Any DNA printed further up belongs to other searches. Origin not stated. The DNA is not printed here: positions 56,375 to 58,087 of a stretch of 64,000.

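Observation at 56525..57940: Pro-rich secreted protein translationally coupled (ATGA) to the giant ORF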

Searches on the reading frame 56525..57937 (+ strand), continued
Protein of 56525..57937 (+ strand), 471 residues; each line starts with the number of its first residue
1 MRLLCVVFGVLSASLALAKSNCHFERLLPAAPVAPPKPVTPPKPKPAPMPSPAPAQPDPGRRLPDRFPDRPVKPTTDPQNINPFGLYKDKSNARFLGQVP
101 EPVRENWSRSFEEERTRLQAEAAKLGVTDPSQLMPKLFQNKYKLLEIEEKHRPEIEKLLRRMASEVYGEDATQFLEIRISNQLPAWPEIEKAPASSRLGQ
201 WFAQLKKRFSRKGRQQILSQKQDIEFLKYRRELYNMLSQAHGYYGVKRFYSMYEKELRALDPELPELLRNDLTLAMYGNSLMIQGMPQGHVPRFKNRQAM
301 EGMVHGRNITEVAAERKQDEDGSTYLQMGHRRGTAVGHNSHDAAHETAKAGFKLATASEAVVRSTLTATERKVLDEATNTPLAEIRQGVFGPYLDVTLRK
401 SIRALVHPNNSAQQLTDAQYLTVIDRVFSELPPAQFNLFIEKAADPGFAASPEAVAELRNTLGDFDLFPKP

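Call 62: fold_search(model_id=the predicted structure, library=pdb)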
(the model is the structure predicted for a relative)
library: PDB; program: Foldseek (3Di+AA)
matches with E <= 10: 108; with E <= 0.001: 0
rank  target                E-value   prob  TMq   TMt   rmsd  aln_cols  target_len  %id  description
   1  3eh1                  5.3e-01  0.09  0.12  0.09  14.7       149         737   10  Crystal structure of the human COPII-coat protein Sec24b (released 2008-10-21)
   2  6tle_B                9.9e-01  0.07  0.09  0.12  16.7       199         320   14  Human Eg5 motor domain mutant E344K (released 2021-06-30)
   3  2wog_C                1.0e+00  0.06  0.08  0.11  16.1       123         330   15  Intermediate and final states of human kinesin Eg5 in complex with S-trityl-L-cysteine (released 2010-08-04)
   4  4aqv_C                1.1e+00  0.07  0.09  0.10  15.5       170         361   13  Model of human kinesin-5 motor domain (3HQD) and mammalian tubulin heterodimer (1JFF) docked into the 9.7-angstrom cry (released 2012-11-21)
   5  4a5y_C                1.1e+00  0.05  0.08  0.09  16.9       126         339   15  Intermediate state of human kinesin Eg5 in complex with Ispinesib (released 2012-11-07)
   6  6hr1_B                1.1e+00  0.08  0.10  0.11  24.0       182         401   12  Crystal structure of the YFPnano fusion protein (released 2020-04-08)
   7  6tle_A                1.2e+00  0.06  0.08  0.10  17.6       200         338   13  Human Eg5 motor domain mutant E344K (released 2021-06-30)
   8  1i5s                  1.2e+00  0.04  0.08  0.10  16.3       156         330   12  CRYSTAL STRUCTURE OF THE KIF1A MOTOR DOMAIN COMPLEXED WITH MG-ADP (released 2001-05-30)
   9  8s89                  1.2e+00  0.03  0.10  0.11  28.0       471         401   14  Efficient and scalable protein design using a relaxed sequence space (released 2024-10-16)
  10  1q0b_B                1.3e+00  0.06  0.07  0.09  18.3       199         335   10  Crystal structure of the motor protein KSP in complex with ADP and monastrol (released 2004-01-13)
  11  2x2r_C                1.4e+00  0.06  0.08  0.10  15.9       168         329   11  Crystal structure of human kinesin Eg5 in complex with (R)-2-amino-3-((4-chlorophenyl)diphenylmethylthio)propanoic aci (released 2011-01-26)
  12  2nup_B                1.5e+00  0.07  0.12  0.09  14.7       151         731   12  Crystal Structure of the human Sec23a/24a heterodimer, complexed with the SNARE protein Sec22b (released 2007-05-22)
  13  1ii6_B                1.8e+00  0.06  0.07  0.09  17.2       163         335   11  Crystal Structure of the Mitotic Kinesin Eg5 in Complex with Mg-ADP. (released 2001-07-18)
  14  4a1z_A                1.8e+00  0.05  0.07  0.09  16.9       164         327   12  Eg5-1 (released 2012-10-31)
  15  4a28_A                1.8e+00  0.06  0.08  0.10  16.0       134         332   15  Eg5-2 (released 2012-10-31)
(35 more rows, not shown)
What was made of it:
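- On Any solved structure - small protein: Foldseek against the PDB with a pTM 0.83 model gives a best E of 0.53 and TM 0.12 or less (call 62).
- The best Foldseek PDB hit has E 0.5 and TM 0.12 or less (call 62).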

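Call 65: fold_search(model_id=the predicted structure, library=viral)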
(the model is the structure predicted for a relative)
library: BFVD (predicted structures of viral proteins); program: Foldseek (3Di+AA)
matches with E <= 10: 97; with E <= 0.001: 1
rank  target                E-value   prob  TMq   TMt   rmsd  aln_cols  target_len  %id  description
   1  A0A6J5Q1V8            3.4e-06  1.00  0.46  0.44   7.3       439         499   14  Uncharacterized protein [uncultured Caudovirales phage]
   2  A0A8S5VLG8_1          7.6e-01  0.04  0.09  0.05  36.5       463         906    8  (no name in the UniProt tables at hand)
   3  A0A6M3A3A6            1.1e+00  0.06  0.10  0.14  14.5       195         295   10  Uncharacterized protein [Vibrio phage vB_ValM-yong1]
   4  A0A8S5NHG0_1          1.5e+00  0.03  0.08  0.05  17.5       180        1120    8  Tail fiber protein [Siphoviridae sp. cttFh17]
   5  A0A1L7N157            1.7e+00  0.02  0.07  0.07  29.9       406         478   10  Uncharacterized protein [Ralstonia phage RP12]
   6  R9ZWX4                1.9e+00  0.06  0.08  0.06  12.3       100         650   12  Structural protein [Cellulophaga phage phi17:2]
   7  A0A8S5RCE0            1.9e+00  0.03  0.08  0.05  16.0       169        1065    8  Tail protein [virus sp. ctmTa7]
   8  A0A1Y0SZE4            2.0e+00  0.05  0.08  0.11  16.9       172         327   13  Uncharacterized protein [Pseudomonas phage Phabio]
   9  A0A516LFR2            2.2e+00  0.06  0.08  0.11  12.5        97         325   12  (no name in the UniProt tables at hand)
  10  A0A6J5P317            2.3e+00  0.38  0.05  0.25   4.1        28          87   25  Uncharacterized protein [uncultured Caudovirales phage]
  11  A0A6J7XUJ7            2.7e+00  0.12  0.05  0.17   7.7        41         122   22  Uncharacterized protein [uncultured Caudovirales phage]
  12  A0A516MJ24            2.8e+00  0.05  0.06  0.06  12.6        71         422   17  (no name in the UniProt tables at hand)
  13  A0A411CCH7            2.9e+00  0.08  0.11  0.22  18.9       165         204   19  Uncharacterized protein [Mycobacterium phage NoodleTree]
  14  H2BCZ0                3.0e+00  0.33  0.06  0.20   4.0        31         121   16  (no name in the UniProt tables at hand)
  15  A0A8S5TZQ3            3.0e+00  0.06  0.05  0.11  16.7        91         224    9  Large polyvalent protein-associated domain 3 [Myoviridae sp. cttph48]
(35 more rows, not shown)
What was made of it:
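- Closest known: BFVD model A0A6J5Q1V8, uncharacterized protein of an uncultured Caudovirales phage. Same: Foldseek gives E 3.4e-6, probability 1.0 and TM 0.46/0.44 over 439 columns, and the protein is of similar length at 499 aa (call 65).
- One BFVD hit, an uncharacterized phage protein, has E 3e-6 and TM 0.46 (call 65).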

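Call 66: search_protein_families(library=phrogs, alignment_id=A4, max_evalue=0.1)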
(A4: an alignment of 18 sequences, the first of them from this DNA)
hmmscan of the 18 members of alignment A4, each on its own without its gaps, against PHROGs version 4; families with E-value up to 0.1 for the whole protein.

A. member 1, seq(404 aa): 0 families

B. families by the number of members that match (of 18 scanned): 4 families
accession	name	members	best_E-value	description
phrog_22763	-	1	0.0032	-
phrog_434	-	1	0.0058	RecE-like recombination exonuclease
phrog_6182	-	1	0.07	-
phrog_19395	-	1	0.085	tail fiber protein; host specificity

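Call 67: search_protein_families(library=ncbifam, alignment_id=A4, max_evalue=0.1)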
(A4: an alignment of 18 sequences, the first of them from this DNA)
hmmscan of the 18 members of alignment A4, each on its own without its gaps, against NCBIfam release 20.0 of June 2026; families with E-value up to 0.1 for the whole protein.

A. member 1, seq(404 aa): 0 families

B. families by the number of members that match (of 18 scanned): 3 families
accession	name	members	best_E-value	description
NF050183.1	SCO2195_fam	1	0.073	SCO2195 family GlnR-regulated protein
NF007605.2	PRK10252.1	1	0.075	enterobactin non-ribosomal peptide synthetase EntF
NF005570.0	PRK07247.1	1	0.086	3'-5' exonuclease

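Call 70: find_encoding_contigs(protein=P0021, flank=10000, max_places=2)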
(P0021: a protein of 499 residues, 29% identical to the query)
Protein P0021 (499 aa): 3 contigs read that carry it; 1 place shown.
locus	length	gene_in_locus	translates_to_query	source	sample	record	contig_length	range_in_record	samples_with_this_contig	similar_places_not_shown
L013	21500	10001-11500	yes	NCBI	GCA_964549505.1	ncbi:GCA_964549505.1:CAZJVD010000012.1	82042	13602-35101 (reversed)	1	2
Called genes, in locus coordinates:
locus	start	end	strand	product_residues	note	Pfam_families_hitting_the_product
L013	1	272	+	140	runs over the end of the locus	PF16538:FlgT_C (faint)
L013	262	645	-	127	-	PF00436:SSB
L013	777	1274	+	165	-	PF00691:OmpA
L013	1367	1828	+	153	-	PF14346:DUF4398 (weak)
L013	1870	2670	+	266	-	PF25014:NET2A (weak), PF13181:TPR_8 (faint), PF13424:TPR_12 (faint), PF00515:TPR_1 (faint), PF07719:TPR_2 (faint), PF13371:TPR_9 (faint), PF13432:TPR_16 (weak), PF13174:TPR_6, +1 more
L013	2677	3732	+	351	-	PF00814:TsaD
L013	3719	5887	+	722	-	PF00398:RrnaAD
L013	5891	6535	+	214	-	PF04367:DUF502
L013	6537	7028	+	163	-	PF01668:SmpB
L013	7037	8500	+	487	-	PF00501:AMP-binding, PF23562:AMP-binding_C_3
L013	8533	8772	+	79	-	PF01192:RNA_pol_Rpb6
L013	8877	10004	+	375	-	PF04389:Peptidase_M28, PF01546:Peptidase_M20 (weak)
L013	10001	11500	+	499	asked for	-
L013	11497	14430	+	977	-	-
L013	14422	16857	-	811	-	PF02190:LON_substr_bdg, PF00004:AAA, PF07728:AAA_5, PF22667:Lon_lid, PF05362:Lon_C, PF13541:ChlI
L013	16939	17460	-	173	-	-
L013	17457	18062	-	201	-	-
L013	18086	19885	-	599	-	PF00413:Peptidase_M10, PF10462:Peptidase_M66 (faint), PF13620:CarboxypepD_reg (faint)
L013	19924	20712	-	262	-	-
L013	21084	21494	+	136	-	-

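Call 71: find_encoding_contigs(protein=P0017, flank=10000, max_places=2)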
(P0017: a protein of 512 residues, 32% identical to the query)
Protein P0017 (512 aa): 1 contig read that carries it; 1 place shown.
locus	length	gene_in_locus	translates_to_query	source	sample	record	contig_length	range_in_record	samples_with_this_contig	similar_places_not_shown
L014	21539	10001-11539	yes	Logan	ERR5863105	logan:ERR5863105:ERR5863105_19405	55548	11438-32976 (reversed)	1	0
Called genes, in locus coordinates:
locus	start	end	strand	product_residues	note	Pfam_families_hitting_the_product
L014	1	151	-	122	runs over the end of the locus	-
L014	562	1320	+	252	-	-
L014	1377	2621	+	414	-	-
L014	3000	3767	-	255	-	PF03215:Rad17 (faint), PF00005:ABC_tran, PF02463:SMC_N (weak), PF13401:AAA_22 (weak), PF13304:AAA_21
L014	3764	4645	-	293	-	PF00528:BPD_transp_1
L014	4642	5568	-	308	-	PF00528:BPD_transp_1 (weak)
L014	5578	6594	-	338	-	PF12849:PBP_like_2, PF01547:SBP_bac_1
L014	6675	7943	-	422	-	-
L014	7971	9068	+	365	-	-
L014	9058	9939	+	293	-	-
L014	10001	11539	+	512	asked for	-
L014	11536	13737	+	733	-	-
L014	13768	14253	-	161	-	PF04461:YajQ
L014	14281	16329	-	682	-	PF10136:SpecificRecomb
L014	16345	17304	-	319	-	PF03372:Exo_endo_phos (weak), PF19580:Exo_endo_phos_3 (weak)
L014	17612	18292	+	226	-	PF03803:Scramblase, PF04525:LOR (weak)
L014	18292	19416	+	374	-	PF01435:Peptidase_M48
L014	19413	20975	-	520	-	PF00890:FAD_binding_2 (faint), PF13192:Thioredoxin_3 (weak), PF01946:Thi4 (faint), PF01134:GIDA (weak), PF07992:Pyr_redox_2, PF12831:FAD_oxidored, PF13738:Pyr_redox_3, PF00070:Pyr_redox, +3 more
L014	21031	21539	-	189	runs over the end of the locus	PF00578:AhpC-TSA, PF08534:Redoxin, PF02630:SCO1-SenC (faint), PF10417:1-cysPrx_C (weak)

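Call 72: find_encoding_contigs(protein=P0014, flank=10000, max_places=2)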
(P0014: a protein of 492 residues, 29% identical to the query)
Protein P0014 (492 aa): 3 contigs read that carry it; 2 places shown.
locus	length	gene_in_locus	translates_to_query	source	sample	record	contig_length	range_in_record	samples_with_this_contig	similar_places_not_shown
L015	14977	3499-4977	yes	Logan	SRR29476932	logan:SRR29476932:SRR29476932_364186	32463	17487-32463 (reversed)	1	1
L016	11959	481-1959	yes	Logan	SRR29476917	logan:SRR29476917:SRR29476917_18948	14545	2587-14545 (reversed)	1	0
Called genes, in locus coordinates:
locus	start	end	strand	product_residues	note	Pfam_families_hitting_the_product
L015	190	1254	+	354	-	PF02661:Fic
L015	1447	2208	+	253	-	PF00072:Response_reg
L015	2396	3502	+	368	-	PF04389:Peptidase_M28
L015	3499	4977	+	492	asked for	-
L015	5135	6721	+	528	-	-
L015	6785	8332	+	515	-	-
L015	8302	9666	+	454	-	-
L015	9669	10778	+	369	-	-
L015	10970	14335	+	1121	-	-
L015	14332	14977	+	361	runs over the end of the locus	PF04389:Peptidase_M28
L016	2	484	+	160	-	?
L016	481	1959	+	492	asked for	-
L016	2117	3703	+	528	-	-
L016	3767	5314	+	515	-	-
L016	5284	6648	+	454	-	-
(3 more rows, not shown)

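Call 74: search_dna_similar(query=window:56726-57937:+, collection=phages, mode=protein, max_evalue=1, max_rows=10)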
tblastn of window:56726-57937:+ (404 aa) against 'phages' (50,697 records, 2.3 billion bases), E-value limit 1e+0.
No match.

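Call 81: search_protein_families(library=pfam, proteins=[L013:11497-14427:+, L014:11536-13734:+, L012:5538-7559:+, L015:10970-14332:+, L015:5135-6718:+, L015:6785-8329:+, L015:8302-9663:+, L015:9669-10775:+, L014:9058-9936:+, L014:7971-9065:+], max_evalue=0.05)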
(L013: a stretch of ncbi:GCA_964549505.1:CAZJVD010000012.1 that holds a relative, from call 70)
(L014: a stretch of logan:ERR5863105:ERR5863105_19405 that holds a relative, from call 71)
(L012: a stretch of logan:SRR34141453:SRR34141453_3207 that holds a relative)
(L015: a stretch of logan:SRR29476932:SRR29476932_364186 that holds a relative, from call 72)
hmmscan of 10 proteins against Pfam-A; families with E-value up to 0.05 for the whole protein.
L013:11497-14427:+ (977 aa): 0 families

L014:11536-13734:+ (733 aa): 1 family
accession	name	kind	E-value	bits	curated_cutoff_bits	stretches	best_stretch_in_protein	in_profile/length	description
PF08424.15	NRDE-2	-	0.046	13.2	34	0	74-121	100-147/323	NRDE-2, necessary for RNA interference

L012:5538-7559:+ (674 aa): 1 family
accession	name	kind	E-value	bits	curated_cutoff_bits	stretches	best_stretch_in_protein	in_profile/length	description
PF19127.6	Choline_bind_3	-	0.023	15.1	27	0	263-290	13-39/47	Choline-binding repeat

L015:10970-14332:+ (1121 aa): 0 families

L015:5135-6718:+ (528 aa): 0 families

L015:6785-8329:+ (515 aa): 0 families

L015:8302-9663:+ (454 aa): 2 families
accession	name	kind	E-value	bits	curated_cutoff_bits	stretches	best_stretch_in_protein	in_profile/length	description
PF05714.16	PFam54_60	-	0.0047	17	27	0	145-207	118-161/185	Borrelia Bbcrasp-1 domain containing protein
PF15209.11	IL31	-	0.021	15.1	27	0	150-231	14-96/132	Interleukin 31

L015:9669-10775:+ (369 aa): 1 family
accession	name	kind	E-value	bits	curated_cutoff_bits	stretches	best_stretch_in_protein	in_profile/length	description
PF20321.3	DUF6616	-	0.04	14.7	27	0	179-251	5-78/111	Family of unknown function (DUF6616)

L014:9058-9936:+ (293 aa): 0 families

L014:7971-9065:+ (365 aa): 0 families

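Call 98: find_related_loci(query=A3, collection=viral_contigs, flank=10000)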
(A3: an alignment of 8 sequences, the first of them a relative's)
Query A3 (478 aa) in viral_contigs; peptide patterns used: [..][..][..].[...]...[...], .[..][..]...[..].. (x = any residue, [..] = any of these).
19 stretches matched a pattern, but none encodes a relative of the query by tblastn (E <= 1e-3).
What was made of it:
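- Closest known: BFVD model A0A6J5Q1V8, uncharacterized protein of an uncultured Caudovirales phage. Different: The family was also absent from viral contigs (call 98).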

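Call 99: find_related_loci(query=A1, collection=metagenome_contigs, flank=10000)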
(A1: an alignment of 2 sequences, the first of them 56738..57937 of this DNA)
Query A1 (400 aa) in metagenome_contigs; peptide patterns used: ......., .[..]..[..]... (x = any residue, [..] = any of these).
143 stretches matched a pattern, but none encodes a relative of the query by tblastn (E <= 1e-3).

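Call 101: list_cluster_members(proteins=[P0001, P0003, P0021, P0009])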
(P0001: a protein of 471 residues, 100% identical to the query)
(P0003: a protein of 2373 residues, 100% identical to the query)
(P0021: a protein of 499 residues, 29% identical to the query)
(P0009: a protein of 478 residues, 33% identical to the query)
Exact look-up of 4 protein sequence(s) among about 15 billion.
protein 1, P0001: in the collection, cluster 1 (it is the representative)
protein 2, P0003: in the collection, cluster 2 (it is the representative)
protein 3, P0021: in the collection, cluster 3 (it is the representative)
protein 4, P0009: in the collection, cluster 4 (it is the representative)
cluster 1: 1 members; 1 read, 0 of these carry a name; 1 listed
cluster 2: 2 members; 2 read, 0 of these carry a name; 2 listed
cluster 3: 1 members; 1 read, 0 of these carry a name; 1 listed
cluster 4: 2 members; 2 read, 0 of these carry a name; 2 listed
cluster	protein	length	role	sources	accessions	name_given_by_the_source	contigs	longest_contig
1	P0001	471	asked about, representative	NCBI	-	-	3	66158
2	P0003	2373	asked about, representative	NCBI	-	-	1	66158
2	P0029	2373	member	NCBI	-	-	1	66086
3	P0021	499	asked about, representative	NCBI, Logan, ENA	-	-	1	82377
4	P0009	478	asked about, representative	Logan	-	-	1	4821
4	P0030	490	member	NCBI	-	-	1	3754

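Call 102: find_encoding_contigs(protein=P0029, flank=10000, max_places=3)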
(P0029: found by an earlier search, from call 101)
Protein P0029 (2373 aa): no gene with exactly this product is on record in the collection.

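Call 106: search_dna_similar(query=P0017, collection=phages, mode=protein, max_evalue=1, max_rows=10)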
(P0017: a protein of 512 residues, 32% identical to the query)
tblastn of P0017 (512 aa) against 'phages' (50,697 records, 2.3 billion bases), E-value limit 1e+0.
No match.

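Call 107: search_dna_similar(query=P0009, collection=phages, mode=protein, max_evalue=1, max_rows=10)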
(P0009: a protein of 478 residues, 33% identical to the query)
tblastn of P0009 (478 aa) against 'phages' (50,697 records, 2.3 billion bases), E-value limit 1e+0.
Records with a match: 1; places in all: 1; records where one place covers at least 80% of the query: 0.
Best place of each record, by identity: <60% 1.
By first word of the organism name: Enterococcus 1.
By host as written in the record: Enterococcus faecalis 1.
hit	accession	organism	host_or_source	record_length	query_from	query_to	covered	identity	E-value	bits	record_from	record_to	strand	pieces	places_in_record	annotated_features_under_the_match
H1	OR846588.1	Enterococcus phage Efs 1-1-1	Enterococcus faecalis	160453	205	316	23%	23.1%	9e-1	38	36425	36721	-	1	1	record has no annotation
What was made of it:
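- Closest known: BFVD model A0A6J5Q1V8, uncharacterized protein of an uncultured Caudovirales phage. Different: Identity is only 14%, and its function and genomic context are unknown. tblastn against the phage collection with three family members found no homologue; the only hit was one chance-level match (E 0.9) (calls 74, 106, 107).
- Tried and rejected: No homologue was found (calls 74, 106, 107).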
